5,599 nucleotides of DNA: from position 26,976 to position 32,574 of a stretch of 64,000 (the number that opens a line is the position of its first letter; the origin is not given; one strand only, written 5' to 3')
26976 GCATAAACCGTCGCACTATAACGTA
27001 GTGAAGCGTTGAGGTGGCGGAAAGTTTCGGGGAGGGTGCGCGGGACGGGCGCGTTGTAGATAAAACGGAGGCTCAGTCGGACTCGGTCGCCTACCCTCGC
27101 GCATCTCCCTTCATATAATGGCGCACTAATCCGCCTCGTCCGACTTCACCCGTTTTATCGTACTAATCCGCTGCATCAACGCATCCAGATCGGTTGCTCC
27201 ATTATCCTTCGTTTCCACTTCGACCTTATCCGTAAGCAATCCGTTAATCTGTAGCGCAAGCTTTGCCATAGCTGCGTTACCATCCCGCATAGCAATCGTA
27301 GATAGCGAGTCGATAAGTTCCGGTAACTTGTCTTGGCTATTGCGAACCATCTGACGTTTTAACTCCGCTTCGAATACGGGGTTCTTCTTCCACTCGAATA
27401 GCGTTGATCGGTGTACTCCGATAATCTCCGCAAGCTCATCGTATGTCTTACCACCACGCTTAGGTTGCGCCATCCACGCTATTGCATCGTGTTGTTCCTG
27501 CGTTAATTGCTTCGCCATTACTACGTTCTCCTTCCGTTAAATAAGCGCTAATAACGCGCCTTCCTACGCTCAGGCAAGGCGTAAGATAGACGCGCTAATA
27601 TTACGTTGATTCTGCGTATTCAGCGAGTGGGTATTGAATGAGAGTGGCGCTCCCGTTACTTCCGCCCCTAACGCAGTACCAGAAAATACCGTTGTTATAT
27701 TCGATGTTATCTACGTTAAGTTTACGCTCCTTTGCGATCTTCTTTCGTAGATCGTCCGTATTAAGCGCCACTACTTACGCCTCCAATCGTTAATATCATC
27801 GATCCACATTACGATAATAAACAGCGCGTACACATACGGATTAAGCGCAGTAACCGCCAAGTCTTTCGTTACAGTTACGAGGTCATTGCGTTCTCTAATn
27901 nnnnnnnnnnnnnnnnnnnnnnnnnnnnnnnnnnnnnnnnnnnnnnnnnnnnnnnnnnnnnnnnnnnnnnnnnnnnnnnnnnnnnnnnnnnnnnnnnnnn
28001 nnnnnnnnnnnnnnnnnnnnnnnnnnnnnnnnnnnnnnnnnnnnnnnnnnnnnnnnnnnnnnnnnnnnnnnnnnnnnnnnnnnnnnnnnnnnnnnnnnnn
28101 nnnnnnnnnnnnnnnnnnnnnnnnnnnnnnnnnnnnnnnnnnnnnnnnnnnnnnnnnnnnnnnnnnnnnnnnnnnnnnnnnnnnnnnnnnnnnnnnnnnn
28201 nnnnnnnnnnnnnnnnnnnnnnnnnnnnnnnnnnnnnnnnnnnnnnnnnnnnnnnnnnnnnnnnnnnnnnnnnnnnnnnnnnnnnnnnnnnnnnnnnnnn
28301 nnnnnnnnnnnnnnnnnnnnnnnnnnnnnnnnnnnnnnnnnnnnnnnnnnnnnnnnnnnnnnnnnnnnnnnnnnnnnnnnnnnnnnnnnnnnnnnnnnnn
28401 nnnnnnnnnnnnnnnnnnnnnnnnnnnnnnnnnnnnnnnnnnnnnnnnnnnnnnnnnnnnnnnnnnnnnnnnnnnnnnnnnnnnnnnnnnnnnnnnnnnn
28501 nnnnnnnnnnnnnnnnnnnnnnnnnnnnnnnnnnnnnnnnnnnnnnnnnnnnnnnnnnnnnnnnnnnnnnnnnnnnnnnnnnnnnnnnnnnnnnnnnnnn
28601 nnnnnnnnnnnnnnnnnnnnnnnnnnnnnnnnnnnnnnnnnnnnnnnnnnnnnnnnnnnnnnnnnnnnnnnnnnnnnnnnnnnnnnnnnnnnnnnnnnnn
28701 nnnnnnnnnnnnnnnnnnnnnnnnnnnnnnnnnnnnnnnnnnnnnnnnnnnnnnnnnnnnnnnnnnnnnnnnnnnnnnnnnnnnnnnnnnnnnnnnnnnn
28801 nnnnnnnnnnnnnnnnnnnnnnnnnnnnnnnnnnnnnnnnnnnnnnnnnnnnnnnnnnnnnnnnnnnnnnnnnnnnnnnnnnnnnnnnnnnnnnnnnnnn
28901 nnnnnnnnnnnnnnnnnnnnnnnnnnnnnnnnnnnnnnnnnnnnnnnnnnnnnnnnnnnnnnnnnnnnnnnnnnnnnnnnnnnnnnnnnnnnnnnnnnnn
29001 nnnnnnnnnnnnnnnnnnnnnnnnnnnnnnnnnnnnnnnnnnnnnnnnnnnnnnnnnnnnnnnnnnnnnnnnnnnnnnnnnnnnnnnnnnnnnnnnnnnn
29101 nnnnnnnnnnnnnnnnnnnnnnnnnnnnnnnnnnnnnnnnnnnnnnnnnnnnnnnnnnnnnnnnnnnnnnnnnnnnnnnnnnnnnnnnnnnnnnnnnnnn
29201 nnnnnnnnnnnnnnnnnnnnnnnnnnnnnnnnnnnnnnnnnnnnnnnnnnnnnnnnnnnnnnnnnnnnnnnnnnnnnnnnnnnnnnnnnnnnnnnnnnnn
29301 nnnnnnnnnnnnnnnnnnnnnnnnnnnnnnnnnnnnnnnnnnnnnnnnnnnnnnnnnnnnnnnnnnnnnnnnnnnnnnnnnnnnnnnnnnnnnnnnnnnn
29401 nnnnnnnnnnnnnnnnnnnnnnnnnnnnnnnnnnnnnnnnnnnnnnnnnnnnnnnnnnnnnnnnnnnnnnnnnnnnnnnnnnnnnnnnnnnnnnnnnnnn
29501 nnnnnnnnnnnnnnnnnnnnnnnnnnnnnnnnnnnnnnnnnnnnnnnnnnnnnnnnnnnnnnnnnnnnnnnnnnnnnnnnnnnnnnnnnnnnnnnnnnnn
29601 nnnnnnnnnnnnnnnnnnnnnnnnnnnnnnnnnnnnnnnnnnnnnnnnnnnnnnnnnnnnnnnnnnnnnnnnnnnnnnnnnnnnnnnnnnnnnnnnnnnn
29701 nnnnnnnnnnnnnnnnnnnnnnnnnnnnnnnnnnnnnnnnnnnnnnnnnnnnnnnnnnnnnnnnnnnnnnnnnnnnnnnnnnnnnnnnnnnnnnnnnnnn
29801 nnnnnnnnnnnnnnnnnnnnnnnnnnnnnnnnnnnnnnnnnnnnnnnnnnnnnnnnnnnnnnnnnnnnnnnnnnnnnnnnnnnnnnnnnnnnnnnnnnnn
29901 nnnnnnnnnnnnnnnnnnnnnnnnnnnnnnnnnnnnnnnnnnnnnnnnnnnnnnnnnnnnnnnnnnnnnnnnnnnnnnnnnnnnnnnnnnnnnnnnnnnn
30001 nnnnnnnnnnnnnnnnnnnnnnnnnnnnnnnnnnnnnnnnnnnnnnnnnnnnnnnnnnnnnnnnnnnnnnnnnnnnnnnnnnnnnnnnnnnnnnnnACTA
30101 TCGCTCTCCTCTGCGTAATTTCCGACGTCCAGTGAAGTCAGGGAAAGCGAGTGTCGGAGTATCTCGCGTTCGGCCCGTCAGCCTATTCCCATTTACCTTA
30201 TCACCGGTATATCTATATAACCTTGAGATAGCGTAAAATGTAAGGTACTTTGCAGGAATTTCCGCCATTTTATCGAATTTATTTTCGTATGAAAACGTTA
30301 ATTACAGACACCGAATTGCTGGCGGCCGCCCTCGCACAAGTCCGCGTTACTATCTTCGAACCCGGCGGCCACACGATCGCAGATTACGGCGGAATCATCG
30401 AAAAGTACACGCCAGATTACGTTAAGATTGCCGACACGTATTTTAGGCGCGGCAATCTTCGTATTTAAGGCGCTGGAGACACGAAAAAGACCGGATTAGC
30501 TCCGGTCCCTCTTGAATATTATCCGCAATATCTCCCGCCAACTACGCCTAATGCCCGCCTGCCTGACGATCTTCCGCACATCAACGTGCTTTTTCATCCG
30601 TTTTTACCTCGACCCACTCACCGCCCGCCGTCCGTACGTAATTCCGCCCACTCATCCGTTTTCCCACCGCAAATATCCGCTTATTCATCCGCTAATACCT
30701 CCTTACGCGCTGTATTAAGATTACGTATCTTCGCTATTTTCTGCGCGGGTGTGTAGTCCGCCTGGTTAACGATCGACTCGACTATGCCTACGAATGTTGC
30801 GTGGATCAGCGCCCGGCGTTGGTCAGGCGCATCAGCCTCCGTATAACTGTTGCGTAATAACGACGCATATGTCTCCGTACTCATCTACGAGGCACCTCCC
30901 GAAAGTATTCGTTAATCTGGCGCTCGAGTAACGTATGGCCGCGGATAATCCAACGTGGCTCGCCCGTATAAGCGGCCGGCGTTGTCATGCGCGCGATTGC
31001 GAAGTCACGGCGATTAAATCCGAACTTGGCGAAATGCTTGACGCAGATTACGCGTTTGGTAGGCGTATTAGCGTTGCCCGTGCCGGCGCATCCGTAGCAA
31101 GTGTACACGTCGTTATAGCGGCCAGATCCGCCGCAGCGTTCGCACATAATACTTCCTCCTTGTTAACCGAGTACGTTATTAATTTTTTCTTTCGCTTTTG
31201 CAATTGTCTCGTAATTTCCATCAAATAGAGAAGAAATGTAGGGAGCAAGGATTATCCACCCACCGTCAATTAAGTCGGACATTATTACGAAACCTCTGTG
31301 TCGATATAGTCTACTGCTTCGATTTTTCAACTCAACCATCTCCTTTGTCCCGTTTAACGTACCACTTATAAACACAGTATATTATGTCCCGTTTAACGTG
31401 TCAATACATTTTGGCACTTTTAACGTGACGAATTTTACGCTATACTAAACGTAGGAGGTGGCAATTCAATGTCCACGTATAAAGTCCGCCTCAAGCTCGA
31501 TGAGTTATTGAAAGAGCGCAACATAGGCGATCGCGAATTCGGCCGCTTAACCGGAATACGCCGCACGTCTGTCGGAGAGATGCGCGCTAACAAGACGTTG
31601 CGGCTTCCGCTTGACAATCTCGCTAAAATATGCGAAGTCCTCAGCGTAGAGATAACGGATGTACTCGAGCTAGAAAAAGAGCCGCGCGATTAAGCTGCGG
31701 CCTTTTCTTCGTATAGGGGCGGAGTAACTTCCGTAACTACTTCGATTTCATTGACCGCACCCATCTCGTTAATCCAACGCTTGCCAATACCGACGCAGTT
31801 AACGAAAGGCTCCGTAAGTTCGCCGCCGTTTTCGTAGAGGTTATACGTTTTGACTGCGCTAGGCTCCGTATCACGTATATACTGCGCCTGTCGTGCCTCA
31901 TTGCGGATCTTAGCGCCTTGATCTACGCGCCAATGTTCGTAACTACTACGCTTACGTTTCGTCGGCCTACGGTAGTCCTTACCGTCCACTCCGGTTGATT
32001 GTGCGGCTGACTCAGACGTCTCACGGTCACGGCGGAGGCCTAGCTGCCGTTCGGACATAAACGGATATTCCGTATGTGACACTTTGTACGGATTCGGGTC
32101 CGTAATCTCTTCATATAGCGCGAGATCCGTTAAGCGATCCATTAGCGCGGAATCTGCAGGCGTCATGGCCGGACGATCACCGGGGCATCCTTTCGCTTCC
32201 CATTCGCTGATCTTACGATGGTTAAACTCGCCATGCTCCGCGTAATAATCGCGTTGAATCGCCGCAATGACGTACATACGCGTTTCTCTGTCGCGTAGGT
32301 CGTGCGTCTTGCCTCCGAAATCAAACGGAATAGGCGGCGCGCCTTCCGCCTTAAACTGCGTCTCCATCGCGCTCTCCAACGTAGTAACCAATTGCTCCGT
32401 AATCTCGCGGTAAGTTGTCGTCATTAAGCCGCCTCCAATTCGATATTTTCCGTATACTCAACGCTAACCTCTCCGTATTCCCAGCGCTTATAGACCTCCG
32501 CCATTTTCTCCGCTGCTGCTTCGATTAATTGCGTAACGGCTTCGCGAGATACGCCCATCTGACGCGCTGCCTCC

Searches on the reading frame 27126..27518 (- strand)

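Call 24: search_protein_families(library=pfam, proteins=[window:27126-27518:-], max_evalue=0.01)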
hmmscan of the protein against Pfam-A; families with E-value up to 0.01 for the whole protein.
window:27126-27518:- (130 aa): 5 families
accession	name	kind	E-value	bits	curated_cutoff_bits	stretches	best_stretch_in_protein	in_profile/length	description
PF13022.12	HTH_Tnp_1_2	-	1.3e-10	41.9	27.9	1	4-104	7-108/122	Helix-turn-helix of insertion element transposase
PF13384.12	HTH_23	-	0.00051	20.2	24.6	1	19-46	14-40/50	Homeodomain-like domain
PF01527.26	HTH_Tnp_1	-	0.0019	18.8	24.1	1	21-46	21-46/75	Transposase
PF01381.28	HTH_3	-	0.0038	17.7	23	0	21-45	7-31/55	Helix-turn-helix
PF19443.4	DAHL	-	0.005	17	38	1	41-123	79-154/221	DAHL domain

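Call 40: search_protein_families(library=phrogs, proteins=[window:27126-27518:-], max_evalue=0.001)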
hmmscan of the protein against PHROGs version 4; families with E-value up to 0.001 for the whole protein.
window:27126-27518:- (130 aa): 7 families
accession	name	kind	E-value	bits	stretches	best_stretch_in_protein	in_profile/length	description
phrog_2538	-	head and packaging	2.1e-21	77.4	1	4-111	2-113/129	terminase small subunit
phrog_7344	-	head and packaging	7.2e-10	40.3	1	3-118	11-132/161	terminase small subunit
phrog_4151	-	DNA, RNA and nucleotide metabolism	3.5e-05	24.7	1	22-123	19-125/154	DNA binding protein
phrog_309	-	head and packaging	0.0001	23.4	1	20-55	153-189/319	terminase small subunit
phrog_24579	-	head and packaging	0.00019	22.4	1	3-60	12-68/126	terminase small subunit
phrog_3218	-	head and packaging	0.00073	20.4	0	3-109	17-80/152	terminase small subunit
phrog_5301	-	transcription regulation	0.00076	20.7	0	14-57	11-54/132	transcriptional repressor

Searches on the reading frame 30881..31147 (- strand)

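Call 40: search_protein_families(library=phrogs, proteins=[window:30881-31147:-], max_evalue=0.001)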
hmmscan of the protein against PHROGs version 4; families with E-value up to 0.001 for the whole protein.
window:30881-31147:- (88 aa): 1 family
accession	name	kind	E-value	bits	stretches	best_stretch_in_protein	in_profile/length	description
phrog_30451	-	unknown function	0.00035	21.1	1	2-43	25-71/287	-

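Call 42: search_protein_families(library=pfam, proteins=[window:30881-31147:-], max_evalue=0.01)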
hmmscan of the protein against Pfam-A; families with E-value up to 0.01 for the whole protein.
window:30881-31147:- (88 aa): 0 families

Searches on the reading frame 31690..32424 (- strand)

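Call 13: search_protein_families(library=pfam, proteins=[window:31690-32424:-], max_evalue=0.01)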
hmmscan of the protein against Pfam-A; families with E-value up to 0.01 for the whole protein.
window:31690-32424:- (244 aa): 0 families

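Call 40: search_protein_families(library=phrogs, proteins=[window:31690-32424:-], max_evalue=0.001)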
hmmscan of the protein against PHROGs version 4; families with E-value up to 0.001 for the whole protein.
window:31690-32424:- (244 aa): 1 family
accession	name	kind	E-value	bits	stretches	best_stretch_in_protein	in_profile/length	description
phrog_13088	-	unknown function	1.5e-26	94.1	1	45-195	33-162/165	-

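Call 42: search_protein_families(library=pfam, proteins=[window:31690-32424:-], max_evalue=0.01)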
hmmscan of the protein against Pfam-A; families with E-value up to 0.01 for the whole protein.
window:31690-32424:- (244 aa): 0 families
